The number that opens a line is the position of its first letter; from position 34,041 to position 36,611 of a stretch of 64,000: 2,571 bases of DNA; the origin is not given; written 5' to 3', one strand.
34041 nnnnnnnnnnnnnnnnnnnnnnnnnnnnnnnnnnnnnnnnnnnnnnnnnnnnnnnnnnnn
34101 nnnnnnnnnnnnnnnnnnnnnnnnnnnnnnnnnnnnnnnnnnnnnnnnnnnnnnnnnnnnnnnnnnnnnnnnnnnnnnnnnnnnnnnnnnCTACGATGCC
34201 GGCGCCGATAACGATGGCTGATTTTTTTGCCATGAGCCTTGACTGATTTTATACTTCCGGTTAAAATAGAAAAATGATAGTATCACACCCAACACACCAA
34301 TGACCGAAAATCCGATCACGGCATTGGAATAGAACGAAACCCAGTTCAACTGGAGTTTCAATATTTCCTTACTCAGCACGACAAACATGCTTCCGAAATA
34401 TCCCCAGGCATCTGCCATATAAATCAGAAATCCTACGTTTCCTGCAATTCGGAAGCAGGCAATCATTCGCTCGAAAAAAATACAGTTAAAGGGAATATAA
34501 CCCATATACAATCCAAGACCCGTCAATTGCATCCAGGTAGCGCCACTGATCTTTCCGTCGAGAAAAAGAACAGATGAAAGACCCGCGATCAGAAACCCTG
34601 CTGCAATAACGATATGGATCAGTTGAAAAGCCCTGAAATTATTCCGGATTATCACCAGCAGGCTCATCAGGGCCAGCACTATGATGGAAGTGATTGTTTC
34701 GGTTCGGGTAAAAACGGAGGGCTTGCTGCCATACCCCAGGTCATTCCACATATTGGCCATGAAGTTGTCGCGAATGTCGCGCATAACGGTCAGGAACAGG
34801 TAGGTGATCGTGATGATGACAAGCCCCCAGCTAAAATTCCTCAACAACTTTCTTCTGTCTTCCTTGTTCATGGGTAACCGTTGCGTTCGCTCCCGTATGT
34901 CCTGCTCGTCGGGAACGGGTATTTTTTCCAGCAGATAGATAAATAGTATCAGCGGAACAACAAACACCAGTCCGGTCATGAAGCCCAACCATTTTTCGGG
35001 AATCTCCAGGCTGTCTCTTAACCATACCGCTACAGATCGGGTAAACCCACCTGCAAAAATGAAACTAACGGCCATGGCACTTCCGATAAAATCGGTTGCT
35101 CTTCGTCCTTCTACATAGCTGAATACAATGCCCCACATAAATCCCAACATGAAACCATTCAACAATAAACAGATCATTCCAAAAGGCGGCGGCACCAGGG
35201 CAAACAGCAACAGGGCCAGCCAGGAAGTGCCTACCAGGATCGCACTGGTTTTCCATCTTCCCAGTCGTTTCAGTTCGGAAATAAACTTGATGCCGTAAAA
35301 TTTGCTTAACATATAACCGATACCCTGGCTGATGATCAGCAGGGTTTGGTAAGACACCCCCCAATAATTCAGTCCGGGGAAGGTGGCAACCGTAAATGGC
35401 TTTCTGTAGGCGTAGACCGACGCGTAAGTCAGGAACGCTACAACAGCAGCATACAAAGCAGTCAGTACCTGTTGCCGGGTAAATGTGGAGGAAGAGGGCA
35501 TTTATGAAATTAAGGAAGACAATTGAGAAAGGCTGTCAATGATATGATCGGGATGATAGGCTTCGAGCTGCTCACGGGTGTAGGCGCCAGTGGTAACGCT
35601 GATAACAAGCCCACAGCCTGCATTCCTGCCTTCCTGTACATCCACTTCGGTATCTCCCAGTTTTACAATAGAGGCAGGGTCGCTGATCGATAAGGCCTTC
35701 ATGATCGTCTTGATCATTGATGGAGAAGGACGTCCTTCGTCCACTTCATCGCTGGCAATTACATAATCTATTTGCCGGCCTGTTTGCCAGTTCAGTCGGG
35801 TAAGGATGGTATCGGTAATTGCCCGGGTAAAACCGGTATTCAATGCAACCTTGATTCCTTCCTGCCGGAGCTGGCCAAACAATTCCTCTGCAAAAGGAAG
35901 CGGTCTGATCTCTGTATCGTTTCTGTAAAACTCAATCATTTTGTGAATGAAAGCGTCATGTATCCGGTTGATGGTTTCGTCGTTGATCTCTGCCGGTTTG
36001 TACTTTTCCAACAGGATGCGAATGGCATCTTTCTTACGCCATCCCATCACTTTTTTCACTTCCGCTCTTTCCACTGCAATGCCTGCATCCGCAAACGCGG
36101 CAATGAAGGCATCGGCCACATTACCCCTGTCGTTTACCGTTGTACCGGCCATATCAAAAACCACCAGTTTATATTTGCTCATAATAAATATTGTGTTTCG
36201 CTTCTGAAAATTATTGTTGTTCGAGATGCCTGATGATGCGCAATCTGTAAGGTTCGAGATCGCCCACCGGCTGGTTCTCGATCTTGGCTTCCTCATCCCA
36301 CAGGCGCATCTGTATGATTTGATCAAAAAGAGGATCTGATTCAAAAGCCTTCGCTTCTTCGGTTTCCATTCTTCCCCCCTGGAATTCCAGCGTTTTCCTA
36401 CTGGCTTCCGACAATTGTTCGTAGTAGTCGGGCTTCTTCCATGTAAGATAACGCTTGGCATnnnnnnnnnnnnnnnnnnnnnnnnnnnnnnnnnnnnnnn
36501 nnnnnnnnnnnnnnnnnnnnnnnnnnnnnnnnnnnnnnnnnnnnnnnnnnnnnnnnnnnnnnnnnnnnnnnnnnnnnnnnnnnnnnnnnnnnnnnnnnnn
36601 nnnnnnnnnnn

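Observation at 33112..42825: SusC/SusD-fed phosphonate utilisation locus laid out like a polysaccharide utilisation locus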

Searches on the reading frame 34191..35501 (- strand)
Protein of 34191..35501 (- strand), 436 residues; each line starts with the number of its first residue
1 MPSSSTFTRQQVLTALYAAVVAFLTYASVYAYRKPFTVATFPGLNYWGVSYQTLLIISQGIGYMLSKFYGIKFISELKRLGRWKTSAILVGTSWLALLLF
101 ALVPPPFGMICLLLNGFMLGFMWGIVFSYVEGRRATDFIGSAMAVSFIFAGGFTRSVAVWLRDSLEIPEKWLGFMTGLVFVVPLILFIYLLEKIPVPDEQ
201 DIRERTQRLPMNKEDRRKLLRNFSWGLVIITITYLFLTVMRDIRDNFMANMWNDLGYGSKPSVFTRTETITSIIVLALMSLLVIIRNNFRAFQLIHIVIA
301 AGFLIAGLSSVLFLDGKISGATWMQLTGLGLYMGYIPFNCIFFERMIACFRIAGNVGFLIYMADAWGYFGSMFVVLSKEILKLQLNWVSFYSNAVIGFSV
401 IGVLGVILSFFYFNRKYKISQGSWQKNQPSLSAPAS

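Call 3: search_protein_families(library=pfam, proteins=[window:34191-35501:-])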
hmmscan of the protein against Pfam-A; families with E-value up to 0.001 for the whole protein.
window:34191-35501:- (436 aa): 1 family
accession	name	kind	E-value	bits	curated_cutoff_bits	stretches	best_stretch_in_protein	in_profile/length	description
PF18943.6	DUF5690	-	5e-158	526.4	25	1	35-416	1-382/382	Family of unknown function (DUF5690)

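Call 4: search_protein_families(library=ncbifam, proteins=[window:34191-35501:-])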
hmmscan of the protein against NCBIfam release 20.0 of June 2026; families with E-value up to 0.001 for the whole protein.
window:34191-35501:- (436 aa): 0 families

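Call 22: find_related_loci(query=window:34191-35501:-, collection=genome_contigs, flank=10000)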
Query window:34191-35501:- (436 aa) in genome_contigs; peptide patterns used: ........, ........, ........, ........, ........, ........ (x = any residue, [..] = any of these).
103 stretches matched a pattern; 92 encode a relative of the query (tblastn E <= 1e-3); the best 80 are kept; 80 distinct loci.
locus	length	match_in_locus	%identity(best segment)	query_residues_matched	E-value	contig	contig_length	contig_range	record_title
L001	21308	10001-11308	90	1-436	0e+0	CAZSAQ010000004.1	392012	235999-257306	MAG TPA_asm: uncultured Chitinophagaceae bacterium isolate binchicken_co322_73 genome assembly, contig: NODE_14_length_3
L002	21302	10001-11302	78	2-435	0e+0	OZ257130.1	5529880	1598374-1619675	MAG: Chitinophagaceae bacterium isolate 8ec4399d-340d-4e93-ae7b-9c6a37c37016 genome assembly, chromosome: 1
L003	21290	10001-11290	79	3-432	0e+0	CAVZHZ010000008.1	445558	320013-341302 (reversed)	MAG: uncultured Chitinophagaceae bacterium isolate MFD04651.bin.1.127 genome assembly, contig: contig_22728, whole genom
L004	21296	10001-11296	76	3-434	0e+0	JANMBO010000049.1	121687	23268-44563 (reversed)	MAG: Chitinophagaceae bacterium isolate OTE_1_metabat_316 OTE_1_k141_2112810, whole genome shotgun sequence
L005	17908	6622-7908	76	3-431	0e+0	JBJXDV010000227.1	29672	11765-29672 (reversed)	MAG: Chitinophagaceae bacterium isolate P.bin.65 k127_1182896, whole genome shotgun sequence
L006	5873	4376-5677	75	3-436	0e+0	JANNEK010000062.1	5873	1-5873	MAG: Chitinophagaceae bacterium isolate OTE_75_metabat_395 OTE_75_k141_3157959, whole genome shotgun sequence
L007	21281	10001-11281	71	3-433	0e+0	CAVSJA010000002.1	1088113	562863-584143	MAG: uncultured Chitinophagaceae bacterium isolate MFD02360.bin.2.240 genome assembly, contig: contig_256, whole genome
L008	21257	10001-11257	73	3-421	0e+0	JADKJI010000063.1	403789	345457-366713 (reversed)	MAG: Chitinophagaceae bacterium isolate Vibo_18-Q3-R45-57_BAT3C.204_sub tig00724377-10-4051890, whole genome shotgun seq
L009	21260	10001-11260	72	4-423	0e+0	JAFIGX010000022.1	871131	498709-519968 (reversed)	MAG: Pseudobacter sp. isolate HJP_bin9 k141_208963, whole genome shotgun sequence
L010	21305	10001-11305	69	2-436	0e+0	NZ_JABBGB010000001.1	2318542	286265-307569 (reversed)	Pseudoflavitalea sp. G-6-1-2 contig1, whole genome shotgun sequence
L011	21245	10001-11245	71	5-419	0e+0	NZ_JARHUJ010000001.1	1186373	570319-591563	Paraflavitalea sp. CAU 1676 contig1, whole genome shotgun sequence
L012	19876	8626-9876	72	3-419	0e+0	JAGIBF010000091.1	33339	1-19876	MAG: Niastella sp. isolate BIN41 scaffold91_cov0, whole genome shotgun sequence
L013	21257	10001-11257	70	1-419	0e+0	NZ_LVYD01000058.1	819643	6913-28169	Niastella vici strain DJ57 contig3, whole genome shotgun sequence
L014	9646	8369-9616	71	3-418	0e+0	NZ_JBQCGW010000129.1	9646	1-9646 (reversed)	MAG: Pseudobacter sp. isolate bin582 k127_3782532, whole genome shotgun sequence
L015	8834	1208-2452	73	3-417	0e+0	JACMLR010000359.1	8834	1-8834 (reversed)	MAG: Chitinophagaceae bacterium isolate ES-bin-34 ES-bin-34-contig-k141_8896561, whole genome shotgun sequence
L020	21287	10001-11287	67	3-431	0e+0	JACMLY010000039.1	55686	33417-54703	MAG: Chitinophagaceae bacterium isolate ES-bin-54 ES-bin-54-contig-k141_1919838, whole genome shotgun sequence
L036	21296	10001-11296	63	1-430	0e+0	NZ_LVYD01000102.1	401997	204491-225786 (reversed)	Niastella vici strain DJ57 contig7, whole genome shotgun sequence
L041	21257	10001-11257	66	10-428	0e+0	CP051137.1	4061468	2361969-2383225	MAG: Lacibacter sp. isolate Ana54 chromosome, complete genome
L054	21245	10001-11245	67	5-418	5e-177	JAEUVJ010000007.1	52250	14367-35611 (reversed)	MAG: Chitinophagaceae bacterium isolate new MAG-378 k141_3524153, whole genome shotgun sequence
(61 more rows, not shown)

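Call 32: find_related_loci(query=A1, collection=genome_contigs, flank=10000)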
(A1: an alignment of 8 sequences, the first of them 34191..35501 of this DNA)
Query A1 (436 aa) in genome_contigs; peptide patterns used: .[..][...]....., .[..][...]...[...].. (x = any residue, [..] = any of these).
599 stretches matched a pattern (row limit reached: there are more); 586 encode a relative of the query (tblastn E <= 1e-3); the best 80 are kept; 80 distinct loci.
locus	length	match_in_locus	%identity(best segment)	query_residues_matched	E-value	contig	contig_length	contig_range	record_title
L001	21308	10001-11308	90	1-436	0e+0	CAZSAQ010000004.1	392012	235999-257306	MAG TPA_asm: uncultured Chitinophagaceae bacterium isolate binchicken_co322_73 genome assembly, contig: NODE_14_length_3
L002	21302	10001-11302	78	2-435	0e+0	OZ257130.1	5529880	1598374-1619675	MAG: Chitinophagaceae bacterium isolate 8ec4399d-340d-4e93-ae7b-9c6a37c37016 genome assembly, chromosome: 1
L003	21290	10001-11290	79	3-432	0e+0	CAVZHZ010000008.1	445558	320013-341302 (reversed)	MAG: uncultured Chitinophagaceae bacterium isolate MFD04651.bin.1.127 genome assembly, contig: contig_22728, whole genom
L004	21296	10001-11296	76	3-434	0e+0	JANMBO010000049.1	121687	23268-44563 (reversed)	MAG: Chitinophagaceae bacterium isolate OTE_1_metabat_316 OTE_1_k141_2112810, whole genome shotgun sequence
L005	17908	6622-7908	76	3-431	0e+0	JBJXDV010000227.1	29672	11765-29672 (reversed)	MAG: Chitinophagaceae bacterium isolate P.bin.65 k127_1182896, whole genome shotgun sequence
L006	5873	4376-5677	75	3-436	0e+0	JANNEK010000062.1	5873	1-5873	MAG: Chitinophagaceae bacterium isolate OTE_75_metabat_395 OTE_75_k141_3157959, whole genome shotgun sequence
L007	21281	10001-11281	71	3-433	0e+0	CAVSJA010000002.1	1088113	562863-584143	MAG: uncultured Chitinophagaceae bacterium isolate MFD02360.bin.2.240 genome assembly, contig: contig_256, whole genome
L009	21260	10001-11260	72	4-423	0e+0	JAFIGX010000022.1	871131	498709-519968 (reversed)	MAG: Pseudobacter sp. isolate HJP_bin9 k141_208963, whole genome shotgun sequence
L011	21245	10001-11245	71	5-419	0e+0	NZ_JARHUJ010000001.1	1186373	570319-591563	Paraflavitalea sp. CAU 1676 contig1, whole genome shotgun sequence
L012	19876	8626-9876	72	3-419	0e+0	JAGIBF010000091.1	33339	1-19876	MAG: Niastella sp. isolate BIN41 scaffold91_cov0, whole genome shotgun sequence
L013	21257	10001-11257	70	1-419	0e+0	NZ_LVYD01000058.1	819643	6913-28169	Niastella vici strain DJ57 contig3, whole genome shotgun sequence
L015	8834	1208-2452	73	3-417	0e+0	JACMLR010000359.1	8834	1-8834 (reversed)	MAG: Chitinophagaceae bacterium isolate ES-bin-34 ES-bin-34-contig-k141_8896561, whole genome shotgun sequence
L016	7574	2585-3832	71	3-418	0e+0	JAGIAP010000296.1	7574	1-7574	MAG: Chitinophagaceae bacterium isolate BIN25 scaffold296_cov0, whole genome shotgun sequence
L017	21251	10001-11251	69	2-418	0e+0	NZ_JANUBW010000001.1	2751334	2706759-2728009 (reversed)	Niastella sp. OAS944 Ga0395978_01, whole genome shotgun sequence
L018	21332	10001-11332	68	1-434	0e+0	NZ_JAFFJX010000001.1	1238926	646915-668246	Longitalea arenae strain SYSU D01084 Scaffold1_1, whole genome shotgun sequence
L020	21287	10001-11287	67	3-431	0e+0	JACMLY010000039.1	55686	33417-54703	MAG: Chitinophagaceae bacterium isolate ES-bin-54 ES-bin-54-contig-k141_1919838, whole genome shotgun sequence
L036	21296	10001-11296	63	1-430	0e+0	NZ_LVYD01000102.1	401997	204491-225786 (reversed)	Niastella vici strain DJ57 contig7, whole genome shotgun sequence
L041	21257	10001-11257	66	10-428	0e+0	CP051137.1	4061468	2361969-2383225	MAG: Lacibacter sp. isolate Ana54 chromosome, complete genome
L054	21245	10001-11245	67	5-418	5e-177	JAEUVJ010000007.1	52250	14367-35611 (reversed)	MAG: Chitinophagaceae bacterium isolate new MAG-378 k141_3524153, whole genome shotgun sequence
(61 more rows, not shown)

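Call 44: search_protein_families(library=pfam, proteins=[L007:6677-8710:+, L054:6222-7616:+, L041:6077-8512:+, L008:3899-6424:+, L008:6886-8421:+, L020:1384-4104:+, L020:4049-6580:+])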
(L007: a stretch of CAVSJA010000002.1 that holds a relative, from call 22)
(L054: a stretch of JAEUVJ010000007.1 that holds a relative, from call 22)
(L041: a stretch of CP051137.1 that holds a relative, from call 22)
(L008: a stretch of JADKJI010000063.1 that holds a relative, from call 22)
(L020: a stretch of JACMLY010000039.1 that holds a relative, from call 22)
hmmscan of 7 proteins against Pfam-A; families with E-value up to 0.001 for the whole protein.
L007:6677-8710:+ (677 aa): 3 families
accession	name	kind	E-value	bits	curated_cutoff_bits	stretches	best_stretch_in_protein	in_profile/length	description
PF00593.30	TonB_dep_Rec_b-barrel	-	2.5e-37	130.2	27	1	280-650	64-436/436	TonB dependent receptor-like, beta-barrel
PF07715.20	Plug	-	5e-23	82.1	23.9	1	50-154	5-107/107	TonB-dependent Receptor Plug Domain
PF14905.12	OMP_b-brl_3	-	6.5e-08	32.5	27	1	308-573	32-302/408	Outer membrane protein beta-barrel family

L054:6222-7616:+ (464 aa): 0 families

L041:6077-8512:+ (811 aa): 6 families
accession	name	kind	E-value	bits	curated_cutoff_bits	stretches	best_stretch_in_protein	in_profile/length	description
PF10282.15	Lactonase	-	1.1e-12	48.3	21.7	1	181-311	138-278/344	Lactonase, 7-bladed beta-propeller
PF04185.19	Phosphoesterase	-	6.9e-11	42.3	23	1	463-713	98-356/356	Phosphoesterase family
PF21783.3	YNCE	-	6.7e-09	36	27.1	1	45-305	65-311/339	YNCE-like beta-propeller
PF08450.18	SGL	-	1.4e-08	35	26.3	0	274-311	130-167/246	SMP-30/Gluconolactonase/LRE-like region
PF25174.1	Beta-prop_THOC3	-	1.4e-05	24.7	305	0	194-298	55-150/272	THOC3 beta-propeller domain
PF23414.1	Beta-prop_EML_2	-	0.00035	20.5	90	0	148-260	3-113/266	Echinoderm microtubule-associated protein second beta-propeller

L008:3899-6424:+ (841 aa): 3 families
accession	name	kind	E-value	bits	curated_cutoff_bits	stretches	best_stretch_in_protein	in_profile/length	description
PF04185.19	Phosphoesterase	-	2.6e-10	40.5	23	1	517-612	1-95/356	Phosphoesterase family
PF21783.3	YNCE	-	0.00039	20.3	27.1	0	184-224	291-331/339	YNCE-like beta-propeller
PF10282.15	Lactonase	-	0.00047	19.9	21.7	0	331-437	193-307/344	Lactonase, 7-bladed beta-propeller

L008:6886-8421:+ (511 aa): 2 families
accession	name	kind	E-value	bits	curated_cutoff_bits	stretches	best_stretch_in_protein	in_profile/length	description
PF00593.30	TonB_dep_Rec_b-barrel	-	5.3e-34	119.3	27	1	133-508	42-374/436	TonB dependent receptor-like, beta-barrel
PF07715.20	Plug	-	6.6e-16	59.2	23.9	1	4-75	39-107/107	TonB-dependent Receptor Plug Domain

L020:1384-4104:+ (906 aa): 2 families
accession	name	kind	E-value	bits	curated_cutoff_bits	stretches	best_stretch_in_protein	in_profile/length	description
PF04185.19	Phosphoesterase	-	1.1e-08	35.1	23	0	507-602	1-95/356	Phosphoesterase family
PF10282.15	Lactonase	-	0.00018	21.3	21.7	0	286-401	157-276/344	Lactonase, 7-bladed beta-propeller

L020:4049-6580:+ (843 aa): 7 families
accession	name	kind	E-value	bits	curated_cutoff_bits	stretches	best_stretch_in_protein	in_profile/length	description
PF04185.19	Phosphoesterase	-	8.7e-16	58.4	23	1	482-733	97-356/356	Phosphoesterase family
PF10282.15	Lactonase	-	2.5e-13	50.4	21.7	1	210-279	248-322/344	Lactonase, 7-bladed beta-propeller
PF08450.18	SGL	-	3.9e-09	36.9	26.3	0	92-223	116-243/246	SMP-30/Gluconolactonase/LRE-like region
PF25174.1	Beta-prop_THOC3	-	1.9e-08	34.1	305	0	213-286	54-126/272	THOC3 beta-propeller domain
PF21783.3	YNCE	-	7.5e-07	29.2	27.1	1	64-325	64-311/339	YNCE-like beta-propeller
PF23414.1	Beta-prop_EML_2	-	2.3e-06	27.6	90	0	180-280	14-113/266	Echinoderm microtubule-associated protein second beta-propeller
PF01731.26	Arylesterase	-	0.00021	21.9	21.3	0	164-192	54-82/86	Arylesterase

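Call 79: search_protein_families(library=pfam, proteins=[L002:5643-7232:+, L054:4655-6181:+, L012:4506-6035:+, L041:3246-4838:+, L036:6960-8543:+], max_evalue=0.00001)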
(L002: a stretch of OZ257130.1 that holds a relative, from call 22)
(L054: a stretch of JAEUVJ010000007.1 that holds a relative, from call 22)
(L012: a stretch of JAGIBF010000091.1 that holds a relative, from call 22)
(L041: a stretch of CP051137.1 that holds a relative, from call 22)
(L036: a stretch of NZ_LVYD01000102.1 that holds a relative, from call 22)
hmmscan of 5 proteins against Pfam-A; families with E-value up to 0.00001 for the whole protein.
L002:5643-7232:+ (529 aa): 2 families
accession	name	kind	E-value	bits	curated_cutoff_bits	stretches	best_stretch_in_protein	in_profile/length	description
PF12771.13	SusD-like_2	-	1.7e-63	215.4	27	1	68-496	49-415/415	Starch-binding associating with outer membrane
PF12741.13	SusD-like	-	3.3e-39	135.7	27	1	72-526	73-493/495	Susd and RagB outer membrane lipoprotein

L054:4655-6181:+ (508 aa): 2 families
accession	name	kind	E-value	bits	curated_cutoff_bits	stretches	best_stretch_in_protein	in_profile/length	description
PF12771.13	SusD-like_2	-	3.5e-99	332.9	27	1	31-476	2-415/415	Starch-binding associating with outer membrane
PF12741.13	SusD-like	-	6e-55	187.6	27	1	80-506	77-494/495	Susd and RagB outer membrane lipoprotein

L012:4506-6035:+ (509 aa): 3 families
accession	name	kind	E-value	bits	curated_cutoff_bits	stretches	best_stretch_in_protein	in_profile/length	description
PF12771.13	SusD-like_2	-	3.1e-94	316.6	27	1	36-478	6-415/415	Starch-binding associating with outer membrane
PF12741.13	SusD-like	-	4.3e-55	188.1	27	1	85-506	79-493/495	Susd and RagB outer membrane lipoprotein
PF14322.12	SusD-like_3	-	5.2e-08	33.8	27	1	63-183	51-171/191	Starch-binding associating with outer membrane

L041:3246-4838:+ (530 aa): 2 families
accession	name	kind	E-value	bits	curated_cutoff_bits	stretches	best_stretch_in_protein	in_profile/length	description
PF12771.13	SusD-like_2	-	1.3e-62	212.4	27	1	33-497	3-415/415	Starch-binding associating with outer membrane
PF12741.13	SusD-like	-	6.7e-32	111.6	27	1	74-528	72-494/495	Susd and RagB outer membrane lipoprotein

L036:6960-8543:+ (527 aa): 2 families
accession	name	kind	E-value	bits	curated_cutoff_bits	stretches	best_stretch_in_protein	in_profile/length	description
PF12771.13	SusD-like_2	-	8.2e-60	203.2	27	1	32-494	2-415/415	Starch-binding associating with outer membrane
PF12741.13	SusD-like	-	1.5e-38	133.6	27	1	59-524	51-493/495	Susd and RagB outer membrane lipoprotein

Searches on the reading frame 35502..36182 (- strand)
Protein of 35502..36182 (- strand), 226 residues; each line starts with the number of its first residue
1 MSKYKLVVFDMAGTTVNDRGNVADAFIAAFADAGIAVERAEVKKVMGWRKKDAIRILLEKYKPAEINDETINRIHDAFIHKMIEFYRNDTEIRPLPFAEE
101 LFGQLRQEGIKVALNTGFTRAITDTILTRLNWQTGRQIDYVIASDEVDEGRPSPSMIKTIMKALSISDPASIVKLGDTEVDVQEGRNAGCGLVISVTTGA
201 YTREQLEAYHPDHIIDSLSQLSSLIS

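Call 62: search_solved_structures(query=window:35502-36182:-, max_evalue=0.00001, show_alignments=1)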
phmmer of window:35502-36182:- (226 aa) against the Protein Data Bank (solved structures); distinct sequences matched with E-value up to 0.00001: 16.
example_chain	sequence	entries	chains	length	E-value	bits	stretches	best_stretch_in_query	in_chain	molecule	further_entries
1rql_A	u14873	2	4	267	1.6e-21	80.1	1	3-207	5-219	Phosphonoacetaldehyde Hydrolase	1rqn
2iof_A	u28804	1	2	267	2.1e-21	79.8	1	3-207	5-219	Phosphonoacetaldehyde hydrolase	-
1fez_A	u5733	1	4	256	2.4e-21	79.6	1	4-207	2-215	PHOSPHONOACETALDEHYDE HYDROLASE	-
2ioh_A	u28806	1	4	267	5.5e-21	78.4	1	3-207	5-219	Phosphonoacetaldehyde hydrolase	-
1rdf_A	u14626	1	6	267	2.1e-20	76.5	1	3-207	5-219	phosphonoacetaldehyde hydrolase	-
1swv_A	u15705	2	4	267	2.8e-20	76.1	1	3-207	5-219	phosphonoacetaldehyde hydrolase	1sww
3iru_A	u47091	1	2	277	3.4e-14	56.2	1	6-193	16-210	phoshonoacetaldehyde hydrolase like protein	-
2nyv_A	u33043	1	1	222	2.5e-09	40.3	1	5-213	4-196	Phosphoglycolate phosphatase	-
2yy6_A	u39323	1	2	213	3.8e-09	39.7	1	5-213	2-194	phosphoglycolate phosphatase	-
4uat_A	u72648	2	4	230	8.1e-09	38.6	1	6-224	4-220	Protein CbbY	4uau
4uar_A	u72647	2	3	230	8.1e-09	38.6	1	6-224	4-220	Protein CbbY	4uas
2hi0_A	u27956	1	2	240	8.7e-09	38.5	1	59-222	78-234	Putative phosphoglycolate phosphatase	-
3d6j_A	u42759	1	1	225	1.3e-06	31.4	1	81-223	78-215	Putative haloacid dehalogenase-like hydrolase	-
3qu4_A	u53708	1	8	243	1.6e-06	31.2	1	3-206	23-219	INORGANIC PYROPHOSPHATASE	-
3kbb_A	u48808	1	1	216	7.5e-06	29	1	6-197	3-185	Phosphorylated carbohydrates phosphatase TM_1254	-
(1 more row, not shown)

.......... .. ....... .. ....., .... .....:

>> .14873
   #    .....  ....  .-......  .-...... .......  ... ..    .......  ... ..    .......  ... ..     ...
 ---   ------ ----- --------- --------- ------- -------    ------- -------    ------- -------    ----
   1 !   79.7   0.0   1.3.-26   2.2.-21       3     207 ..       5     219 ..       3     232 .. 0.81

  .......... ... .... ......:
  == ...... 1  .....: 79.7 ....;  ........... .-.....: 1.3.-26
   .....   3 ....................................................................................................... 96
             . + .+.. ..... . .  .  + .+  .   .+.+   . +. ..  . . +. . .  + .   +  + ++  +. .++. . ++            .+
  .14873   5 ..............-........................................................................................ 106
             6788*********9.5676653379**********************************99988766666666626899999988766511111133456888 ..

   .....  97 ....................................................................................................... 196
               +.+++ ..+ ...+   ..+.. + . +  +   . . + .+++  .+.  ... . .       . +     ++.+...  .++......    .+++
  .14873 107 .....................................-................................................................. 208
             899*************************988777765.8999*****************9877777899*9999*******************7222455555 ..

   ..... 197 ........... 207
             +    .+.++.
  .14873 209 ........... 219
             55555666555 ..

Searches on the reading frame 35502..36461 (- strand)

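Call 3: search_protein_families(library=pfam, proteins=[window:35502-36461:-])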
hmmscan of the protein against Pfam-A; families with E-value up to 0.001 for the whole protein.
window:35502-36461:- (319 aa): 3 families
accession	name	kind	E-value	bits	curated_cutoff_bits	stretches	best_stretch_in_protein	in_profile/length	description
PF13419.12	HAD_2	-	4.1e-19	69.8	23.8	1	100-285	1-175/178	Haloacid dehalogenase-like hydrolase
PF00702.32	Hydrolase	-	6.4e-18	66.3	26.4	1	97-282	1-191/191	haloacid dehalogenase-like hydrolase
PF13242.12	Hydrolase_like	-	1.1e-10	41.7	22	1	243-314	3-75/75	HAD-hyrolase-like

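Call 4: search_protein_families(library=ncbifam, proteins=[window:35502-36461:-])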
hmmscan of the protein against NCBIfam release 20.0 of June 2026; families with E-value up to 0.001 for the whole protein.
window:35502-36461:- (319 aa): 30 families (the best 25 are shown)
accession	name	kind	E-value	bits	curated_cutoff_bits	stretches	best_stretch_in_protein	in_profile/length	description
TIGR03351.1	PhnX-like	hypoth_equivalog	3.9e-62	210.1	218.9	1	98-318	2-219/220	phosphonatase-like hydrolase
TIGR01422.2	phosphonatase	equivalog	3.2e-42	144.6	220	1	98-293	2-207/251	phosphonoacetaldehyde hydrolase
NF009695.0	PRK13222.1-2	equivalog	1.3e-19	70.6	225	1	94-318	3-222/226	phosphoglycolate phosphatase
TIGR01449.2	PGP_bact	equivalog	2.8e-18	66.2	180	1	100-317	1-212/213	phosphoglycolate phosphatase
NF053653.1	InDiPhoBT2121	equivalog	7.6e-17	61.6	245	1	98-315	2-212/216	inorganic diphosphatase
TIGR01454.1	AHBA_synth_RP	hypoth_equivalog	1.2e-16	61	246.65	1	100-317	1-202/205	AHBA synthesis associated protein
NF009804.0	PRK13288.1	equivalog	7.5e-16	58.2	218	1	98-318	4-210/215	pyrophosphatase PpaX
TIGR02009.1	PGMB-YQAB-SF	subfamily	9.8e-16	58.5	153.35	1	98-285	2-183/186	beta-phosphoglucomutase family hydrolase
NF009697.0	PRK13222.1-4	equivalog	5e-13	48.9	327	1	96-318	6-222/232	phosphoglycolate phosphatase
NF009698.0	PRK13223.1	equivalog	2.5e-11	43.3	466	1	91-314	7-225/272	phosphoglycolate phosphatase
TIGR01990.1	bPGM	equivalog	1.5e-10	41.4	189.4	1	98-283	2-181/187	beta-phosphoglucomutase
NF053830.1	RUBPPhHalo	equivalog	2.3e-10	40.5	330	1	184-317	101-233/234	ribulose-1,5-bisphosphate 5-phosphatase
TIGR02253.1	CTE7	subfamily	3.5e-10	40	169.75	1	137-314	56-220/221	TIGR02253 family HAD-type hydrolase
NF009694.0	PRK13222.1-1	equivalog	6.8e-10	38.7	415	1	139-314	62-235/252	phosphoglycolate phosphatase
NF009696.0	PRK13222.1-3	equivalog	3.1e-08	33.6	359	1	97-292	3-189/223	N-acetylmuramic acid 6-phosphate phosphatase MupP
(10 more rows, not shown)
